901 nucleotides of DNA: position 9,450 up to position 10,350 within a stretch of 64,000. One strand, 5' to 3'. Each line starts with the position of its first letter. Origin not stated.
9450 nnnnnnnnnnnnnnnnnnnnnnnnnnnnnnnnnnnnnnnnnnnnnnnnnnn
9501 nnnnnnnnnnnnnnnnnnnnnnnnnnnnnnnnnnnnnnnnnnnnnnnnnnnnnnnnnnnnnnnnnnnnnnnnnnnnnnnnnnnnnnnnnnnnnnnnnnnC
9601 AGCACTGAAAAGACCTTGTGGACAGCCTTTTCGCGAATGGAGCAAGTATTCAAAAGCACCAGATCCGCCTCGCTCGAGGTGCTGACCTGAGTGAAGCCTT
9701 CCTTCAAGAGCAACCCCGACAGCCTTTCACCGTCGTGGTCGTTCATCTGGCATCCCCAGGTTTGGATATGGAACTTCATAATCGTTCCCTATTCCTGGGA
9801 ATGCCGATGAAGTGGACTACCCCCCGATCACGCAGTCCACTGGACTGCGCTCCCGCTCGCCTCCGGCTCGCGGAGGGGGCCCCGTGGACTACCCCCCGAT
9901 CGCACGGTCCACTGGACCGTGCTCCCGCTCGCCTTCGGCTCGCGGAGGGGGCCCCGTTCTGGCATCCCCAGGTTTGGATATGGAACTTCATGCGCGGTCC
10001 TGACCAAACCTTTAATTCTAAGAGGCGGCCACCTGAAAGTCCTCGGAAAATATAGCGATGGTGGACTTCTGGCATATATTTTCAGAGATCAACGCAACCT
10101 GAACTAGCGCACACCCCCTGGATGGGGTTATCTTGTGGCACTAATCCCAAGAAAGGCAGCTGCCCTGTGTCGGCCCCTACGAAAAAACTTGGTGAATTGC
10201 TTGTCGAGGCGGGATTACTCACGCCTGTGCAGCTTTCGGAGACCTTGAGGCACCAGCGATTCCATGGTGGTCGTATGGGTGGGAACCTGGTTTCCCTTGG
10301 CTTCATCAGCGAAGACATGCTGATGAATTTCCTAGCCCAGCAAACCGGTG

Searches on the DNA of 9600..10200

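Call 64: search_rna_families(source=window, start=9600, end=10200, threshold=evalue, max_evalue=1)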
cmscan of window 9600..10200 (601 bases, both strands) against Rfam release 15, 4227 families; matches with E-value up to 1: 0.
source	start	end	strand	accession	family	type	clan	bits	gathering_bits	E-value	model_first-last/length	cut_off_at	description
